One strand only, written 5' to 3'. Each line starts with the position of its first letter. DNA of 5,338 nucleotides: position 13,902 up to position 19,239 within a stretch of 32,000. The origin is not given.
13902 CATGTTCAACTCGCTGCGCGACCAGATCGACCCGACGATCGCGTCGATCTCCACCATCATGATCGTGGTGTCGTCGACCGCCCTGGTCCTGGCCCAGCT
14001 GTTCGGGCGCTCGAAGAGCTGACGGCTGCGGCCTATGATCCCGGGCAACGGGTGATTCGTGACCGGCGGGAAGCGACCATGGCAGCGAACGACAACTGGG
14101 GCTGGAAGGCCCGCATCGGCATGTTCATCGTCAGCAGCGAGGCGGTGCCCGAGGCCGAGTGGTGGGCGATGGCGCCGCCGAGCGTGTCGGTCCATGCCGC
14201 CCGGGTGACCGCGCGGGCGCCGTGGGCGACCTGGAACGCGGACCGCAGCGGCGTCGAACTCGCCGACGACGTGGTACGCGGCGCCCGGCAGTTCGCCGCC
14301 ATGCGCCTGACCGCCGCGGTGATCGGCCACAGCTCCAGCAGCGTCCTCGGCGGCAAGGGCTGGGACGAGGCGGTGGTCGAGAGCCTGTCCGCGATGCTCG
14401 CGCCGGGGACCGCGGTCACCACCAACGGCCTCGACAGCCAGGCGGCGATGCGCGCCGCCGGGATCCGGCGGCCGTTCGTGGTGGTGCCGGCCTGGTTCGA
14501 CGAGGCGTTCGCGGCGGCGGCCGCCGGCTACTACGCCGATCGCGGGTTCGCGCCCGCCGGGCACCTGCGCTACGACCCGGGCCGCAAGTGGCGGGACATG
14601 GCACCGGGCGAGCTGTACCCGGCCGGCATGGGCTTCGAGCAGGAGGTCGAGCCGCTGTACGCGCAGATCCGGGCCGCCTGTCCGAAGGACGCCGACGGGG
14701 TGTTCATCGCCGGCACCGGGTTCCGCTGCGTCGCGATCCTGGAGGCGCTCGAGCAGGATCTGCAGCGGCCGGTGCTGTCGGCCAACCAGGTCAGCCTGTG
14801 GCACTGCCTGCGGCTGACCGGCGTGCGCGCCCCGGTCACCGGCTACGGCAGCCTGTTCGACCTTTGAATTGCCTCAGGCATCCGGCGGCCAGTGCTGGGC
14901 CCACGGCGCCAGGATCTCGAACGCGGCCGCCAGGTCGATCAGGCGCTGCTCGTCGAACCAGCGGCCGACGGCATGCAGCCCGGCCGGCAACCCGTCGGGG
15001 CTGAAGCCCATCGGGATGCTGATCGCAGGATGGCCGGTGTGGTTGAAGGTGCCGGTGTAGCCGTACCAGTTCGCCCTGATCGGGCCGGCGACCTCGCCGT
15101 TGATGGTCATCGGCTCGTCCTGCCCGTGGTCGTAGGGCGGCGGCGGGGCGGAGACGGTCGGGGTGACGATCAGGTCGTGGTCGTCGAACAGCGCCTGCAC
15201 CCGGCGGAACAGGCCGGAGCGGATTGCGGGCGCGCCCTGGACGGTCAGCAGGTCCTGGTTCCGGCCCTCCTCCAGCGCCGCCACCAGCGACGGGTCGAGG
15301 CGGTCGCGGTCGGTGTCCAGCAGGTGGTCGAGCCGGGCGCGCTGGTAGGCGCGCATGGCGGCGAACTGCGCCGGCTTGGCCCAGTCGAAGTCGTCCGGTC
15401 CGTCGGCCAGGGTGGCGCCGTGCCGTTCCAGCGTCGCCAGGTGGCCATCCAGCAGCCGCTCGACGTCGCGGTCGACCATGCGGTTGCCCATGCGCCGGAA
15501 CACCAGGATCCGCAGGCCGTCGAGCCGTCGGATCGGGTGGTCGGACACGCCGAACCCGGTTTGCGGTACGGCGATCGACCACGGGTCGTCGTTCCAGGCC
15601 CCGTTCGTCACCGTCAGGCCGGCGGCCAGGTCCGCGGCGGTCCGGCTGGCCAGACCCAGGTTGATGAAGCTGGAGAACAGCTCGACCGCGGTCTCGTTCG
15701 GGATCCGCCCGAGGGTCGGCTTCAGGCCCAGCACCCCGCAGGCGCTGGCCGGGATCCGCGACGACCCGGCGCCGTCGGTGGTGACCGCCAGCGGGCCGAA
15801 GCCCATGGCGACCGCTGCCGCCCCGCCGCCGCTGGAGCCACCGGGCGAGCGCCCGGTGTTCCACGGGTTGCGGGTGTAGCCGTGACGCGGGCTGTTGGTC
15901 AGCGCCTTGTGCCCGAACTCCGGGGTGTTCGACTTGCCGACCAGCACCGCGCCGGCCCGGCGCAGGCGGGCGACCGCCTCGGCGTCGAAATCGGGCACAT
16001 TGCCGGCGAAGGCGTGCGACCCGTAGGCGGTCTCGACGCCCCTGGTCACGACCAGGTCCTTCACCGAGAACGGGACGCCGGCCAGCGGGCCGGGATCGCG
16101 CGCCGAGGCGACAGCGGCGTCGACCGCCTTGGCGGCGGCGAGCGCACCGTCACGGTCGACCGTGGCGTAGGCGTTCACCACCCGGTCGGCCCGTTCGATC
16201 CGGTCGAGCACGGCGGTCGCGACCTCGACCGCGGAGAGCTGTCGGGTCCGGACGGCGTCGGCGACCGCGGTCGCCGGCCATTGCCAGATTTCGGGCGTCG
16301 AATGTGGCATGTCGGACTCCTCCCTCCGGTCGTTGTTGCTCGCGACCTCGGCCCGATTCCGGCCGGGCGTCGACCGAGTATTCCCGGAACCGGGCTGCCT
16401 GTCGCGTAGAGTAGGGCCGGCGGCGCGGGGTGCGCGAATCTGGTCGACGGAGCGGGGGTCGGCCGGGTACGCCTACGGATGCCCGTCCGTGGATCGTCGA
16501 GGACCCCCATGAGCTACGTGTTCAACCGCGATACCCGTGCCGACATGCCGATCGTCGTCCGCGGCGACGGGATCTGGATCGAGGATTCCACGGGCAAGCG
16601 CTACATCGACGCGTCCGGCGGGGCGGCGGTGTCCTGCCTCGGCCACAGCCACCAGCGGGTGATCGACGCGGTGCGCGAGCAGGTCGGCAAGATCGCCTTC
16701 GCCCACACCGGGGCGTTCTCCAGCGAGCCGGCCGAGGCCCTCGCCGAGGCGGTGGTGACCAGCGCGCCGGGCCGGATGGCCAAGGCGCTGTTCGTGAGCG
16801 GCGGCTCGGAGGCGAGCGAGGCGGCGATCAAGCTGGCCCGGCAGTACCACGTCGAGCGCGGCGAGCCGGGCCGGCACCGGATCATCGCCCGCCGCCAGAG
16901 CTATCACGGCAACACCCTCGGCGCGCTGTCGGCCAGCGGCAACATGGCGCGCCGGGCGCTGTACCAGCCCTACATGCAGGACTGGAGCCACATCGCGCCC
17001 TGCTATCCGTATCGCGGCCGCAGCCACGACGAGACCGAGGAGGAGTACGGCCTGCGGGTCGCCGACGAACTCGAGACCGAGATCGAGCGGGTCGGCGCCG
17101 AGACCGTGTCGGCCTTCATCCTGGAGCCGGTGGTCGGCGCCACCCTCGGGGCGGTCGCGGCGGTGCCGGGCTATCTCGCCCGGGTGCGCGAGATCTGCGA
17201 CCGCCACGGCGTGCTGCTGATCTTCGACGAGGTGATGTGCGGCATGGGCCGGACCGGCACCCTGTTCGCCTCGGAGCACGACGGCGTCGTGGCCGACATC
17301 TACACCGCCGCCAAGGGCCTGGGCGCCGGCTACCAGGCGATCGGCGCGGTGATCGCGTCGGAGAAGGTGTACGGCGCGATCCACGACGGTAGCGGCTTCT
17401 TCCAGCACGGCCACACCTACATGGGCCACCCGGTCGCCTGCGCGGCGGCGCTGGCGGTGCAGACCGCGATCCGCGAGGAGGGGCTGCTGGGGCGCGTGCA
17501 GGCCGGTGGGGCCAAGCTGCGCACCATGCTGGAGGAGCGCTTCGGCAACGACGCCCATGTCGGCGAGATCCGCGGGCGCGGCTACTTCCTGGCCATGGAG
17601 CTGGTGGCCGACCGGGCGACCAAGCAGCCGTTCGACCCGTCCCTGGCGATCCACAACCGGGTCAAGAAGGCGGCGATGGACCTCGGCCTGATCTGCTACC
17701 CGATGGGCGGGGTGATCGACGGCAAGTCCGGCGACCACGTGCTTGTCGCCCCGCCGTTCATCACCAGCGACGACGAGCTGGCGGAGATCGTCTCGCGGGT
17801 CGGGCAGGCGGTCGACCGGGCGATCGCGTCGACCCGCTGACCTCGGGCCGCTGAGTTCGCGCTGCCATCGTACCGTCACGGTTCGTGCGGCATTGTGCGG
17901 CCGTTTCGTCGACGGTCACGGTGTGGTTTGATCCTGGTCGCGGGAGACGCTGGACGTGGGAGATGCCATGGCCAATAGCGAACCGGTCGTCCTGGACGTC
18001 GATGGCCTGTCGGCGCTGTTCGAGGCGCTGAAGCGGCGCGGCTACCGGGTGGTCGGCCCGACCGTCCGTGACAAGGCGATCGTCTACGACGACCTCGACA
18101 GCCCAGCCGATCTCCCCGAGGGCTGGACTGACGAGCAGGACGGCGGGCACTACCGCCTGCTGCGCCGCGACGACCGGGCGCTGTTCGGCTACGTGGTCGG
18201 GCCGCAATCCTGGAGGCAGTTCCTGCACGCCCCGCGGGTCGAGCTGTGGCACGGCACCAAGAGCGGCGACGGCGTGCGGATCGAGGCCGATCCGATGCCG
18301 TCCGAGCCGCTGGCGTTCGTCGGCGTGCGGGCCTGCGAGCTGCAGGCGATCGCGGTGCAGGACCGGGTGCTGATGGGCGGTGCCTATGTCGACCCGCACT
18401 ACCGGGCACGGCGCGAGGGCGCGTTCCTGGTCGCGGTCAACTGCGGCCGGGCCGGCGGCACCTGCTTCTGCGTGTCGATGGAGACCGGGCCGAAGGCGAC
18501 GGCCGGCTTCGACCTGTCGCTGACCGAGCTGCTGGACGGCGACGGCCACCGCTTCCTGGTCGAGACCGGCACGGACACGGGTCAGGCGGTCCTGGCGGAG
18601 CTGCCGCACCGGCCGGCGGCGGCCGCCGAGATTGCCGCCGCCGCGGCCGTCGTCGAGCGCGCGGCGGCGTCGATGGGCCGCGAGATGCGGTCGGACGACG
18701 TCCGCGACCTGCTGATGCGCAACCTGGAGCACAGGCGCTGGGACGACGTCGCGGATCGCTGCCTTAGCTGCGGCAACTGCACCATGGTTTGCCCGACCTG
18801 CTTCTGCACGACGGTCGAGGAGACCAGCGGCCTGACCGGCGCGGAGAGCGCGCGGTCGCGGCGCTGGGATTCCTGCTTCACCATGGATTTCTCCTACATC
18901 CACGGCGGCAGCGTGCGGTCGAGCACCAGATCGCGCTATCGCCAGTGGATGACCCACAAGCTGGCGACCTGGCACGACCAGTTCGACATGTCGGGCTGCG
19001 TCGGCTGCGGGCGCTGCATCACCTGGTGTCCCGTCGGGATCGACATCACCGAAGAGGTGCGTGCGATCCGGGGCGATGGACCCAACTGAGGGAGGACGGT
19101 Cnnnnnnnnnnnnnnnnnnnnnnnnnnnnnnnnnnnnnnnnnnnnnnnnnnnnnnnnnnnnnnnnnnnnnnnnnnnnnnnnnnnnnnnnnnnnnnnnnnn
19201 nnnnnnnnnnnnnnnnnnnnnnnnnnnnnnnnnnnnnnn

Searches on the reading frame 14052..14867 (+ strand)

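Call 62: search_protein_families(library=pfam, proteins=[window:14052-14867:+], max_evalue=0.00001)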
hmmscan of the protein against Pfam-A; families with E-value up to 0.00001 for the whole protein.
window:14052-14867:+ (271 aa): 1 family
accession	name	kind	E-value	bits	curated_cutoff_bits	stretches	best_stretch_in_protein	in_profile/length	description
PF17645.6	Amdase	-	1.5e-08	35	25.9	1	204-269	164-228/228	Arylmalonate decarboxylase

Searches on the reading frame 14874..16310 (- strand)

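Call 62: search_protein_families(library=pfam, proteins=[window:14874-16310:-], max_evalue=0.00001)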
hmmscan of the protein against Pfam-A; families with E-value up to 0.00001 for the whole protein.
window:14874-16310:- (478 aa): 1 family
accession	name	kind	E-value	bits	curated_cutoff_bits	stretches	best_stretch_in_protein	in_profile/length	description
PF01425.27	Amidase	-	3.8e-94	316.7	27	1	29-457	1-444/445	Amidase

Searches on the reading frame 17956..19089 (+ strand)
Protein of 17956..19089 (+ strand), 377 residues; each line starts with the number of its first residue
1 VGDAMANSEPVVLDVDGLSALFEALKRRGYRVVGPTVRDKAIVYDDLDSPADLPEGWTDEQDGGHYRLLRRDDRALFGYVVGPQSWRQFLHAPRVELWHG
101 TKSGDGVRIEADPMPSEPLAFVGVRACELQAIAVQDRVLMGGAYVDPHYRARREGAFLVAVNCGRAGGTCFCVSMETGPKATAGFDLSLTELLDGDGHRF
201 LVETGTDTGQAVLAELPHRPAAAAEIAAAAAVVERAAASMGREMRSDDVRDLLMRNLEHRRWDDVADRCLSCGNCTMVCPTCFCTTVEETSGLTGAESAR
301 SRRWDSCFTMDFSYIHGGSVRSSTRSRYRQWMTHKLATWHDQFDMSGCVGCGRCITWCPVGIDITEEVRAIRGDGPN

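Call 3: search_protein_families(library=pfam, proteins=[window:17956-19089:+], max_evalue=0.01)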
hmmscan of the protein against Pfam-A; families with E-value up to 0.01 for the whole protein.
window:17956-19089:+ (377 aa): 15 families
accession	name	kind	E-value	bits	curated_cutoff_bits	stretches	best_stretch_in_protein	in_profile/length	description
PF17179.9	Fer4_22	-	6e-33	114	27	1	268-362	1-95/95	4Fe-4S dicluster domain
PF13534.11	Fer4_17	-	2.1e-09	38.2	22.2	1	250-281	27-58/61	4Fe-4S dicluster domain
PF12797.12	Fer4_2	-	6.1e-09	35.7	24.5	2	339-360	1-22/22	4Fe-4S binding domain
PF13746.11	Fer4_18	-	2.1e-08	34.8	27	1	326-366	39-79/114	4Fe-4S dicluster domain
PF13183.11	Fer4_8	-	5.4e-08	33.7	27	2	266-362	2-68/68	4Fe-4S dicluster domain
PF13237.11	Fer4_10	-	6e-08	32.9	25.5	1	342-367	3-31/53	4Fe-4S dicluster domain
PF00037.32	Fer4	-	6.9e-07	29.3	21.1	2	266-281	5-20/24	4Fe-4S binding domain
PF14697.11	Fer4_21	-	3.2e-06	27.6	35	0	344-360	37-53/59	4Fe-4S dicluster domain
PF12838.12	Fer4_7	-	3.6e-06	27.8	27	1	268-362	1-52/52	4Fe-4S dicluster domain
PF12837.12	Fer4_6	-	7.1e-06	26.2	25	1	343-361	4-22/24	4Fe-4S binding domain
PF13484.11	Fer4_16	-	6.3e-05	24.1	30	0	348-361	2-15/66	4Fe-4S double cluster binding domain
PF13187.11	Fer4_9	-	0.00011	22.6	27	1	268-361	1-50/52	4Fe-4S dicluster domain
PF25160.1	LdpA_Fe-S-bd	-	0.0004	20.6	27.6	1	346-362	26-42/49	LdpA Fe-S cluster-binding domain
PF12800.12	Fer4_4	-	0.0026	18.4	24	0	346-361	2-17/17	4Fe-4S binding domain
PF12798.12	Fer4_3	-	0.0041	18.3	27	1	348-362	1-15/15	4Fe-4S binding domain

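Call 4: search_protein_families(library=ncbifam, proteins=[window:17956-19089:+], max_evalue=0.01)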
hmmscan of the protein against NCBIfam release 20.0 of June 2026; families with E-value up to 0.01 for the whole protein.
window:17956-19089:+ (377 aa): 41 families (the best 25 are shown)
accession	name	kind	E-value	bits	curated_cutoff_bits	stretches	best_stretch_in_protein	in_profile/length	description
NF040833.1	sulfhyd_HydB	equivalog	7.9e-44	150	750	1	87-373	58-337/367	NADPH-dependent hydrogenase/sulfhydrogenase 1 subunit beta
NF040829.1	sulfhyd_ShyB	equivalog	1.2e-41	142.9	690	1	116-369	81-327/334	NAD(P)-dependent hydrogenase/sulfhydrogenase 2 subunit beta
TIGR02910.1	sulfite_red_A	equivalog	1.9e-32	112.8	323.15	1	121-367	92-322/334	anaerobic sulfite reductase subunit AsrA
TIGR02512.1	FeFe_hydrog_A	subfamily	2.4e-07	30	405.95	1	334-361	38-65/375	[FeFe] hydrogenase, group A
NF038196.1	ferrodoxin_EFR1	subfamily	3.2e-07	30.6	75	1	225-281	143-198/242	EFR1 family ferrodoxin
NF040864.1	HgcB_ferredoxin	equivalog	9.7e-06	25.3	99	0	342-366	10-34/93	mercury methylation ferredoxin HgcB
NF040763.1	FeFe_hydrog_A6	exception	1.4e-05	23.6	765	0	333-362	175-204/571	NADH-dependent [FeFe] hydrogenase, group A6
TIGR01971.1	NuoI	subfamily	2.2e-05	24.1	113.05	0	266-288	41-62/121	NADH-quinone oxidoreductase, chain I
TIGR02745.1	ccoG_rdxA_fixG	equivalog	3.5e-05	23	316.7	1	337-365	222-250/435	cytochrome c oxidase accessory protein CcoG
NF006076.0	PRK08222.1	equivalog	7.6e-05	22.6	270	1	258-283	64-89/181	hydrogenase 4 subunit H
NF004538.0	PRK05888.1-4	equivalog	8.7e-05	22.2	135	0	259-290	53-83/162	NADH-quinone oxidoreductase subunit NuoI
NF009053.0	PRK12387.1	subfamily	9.6e-05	22.2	204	0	258-282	64-88/180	formate hydrogenlyase complex iron-sulfur subunit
TIGR02936.1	fdxN_nitrog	equivalog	0.00011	22.3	80.55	0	338-360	13-35/91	ferredoxin III, nif-specific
NF004539.0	PRK05888.1-5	equivalog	0.00024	20.8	225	0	259-305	53-96/162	NADH-quinone oxidoreductase subunit NuoI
NF040762.1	Hydr_FeFe_Clost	exception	0.00026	19.7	900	0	337-361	178-202/572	ferredoxin hydrogenase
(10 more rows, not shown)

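Call 47: search_solved_structures(query=window:17956-19086:+, max_evalue=0.00001)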
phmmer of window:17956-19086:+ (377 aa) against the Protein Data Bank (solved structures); distinct sequences matched with E-value up to 0.00001: 1.
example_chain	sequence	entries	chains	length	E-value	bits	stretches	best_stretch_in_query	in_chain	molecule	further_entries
9nez_B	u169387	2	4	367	7.9e-40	140.1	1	88-373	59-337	Sulfhydrogenase 1 subunit beta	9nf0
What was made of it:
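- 17956..19089 (+): hyhB/hydB, the Fe-S (beta) subunit. PDB 9NEZ_B 7.9e-40 (calls 3, 4, 47).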
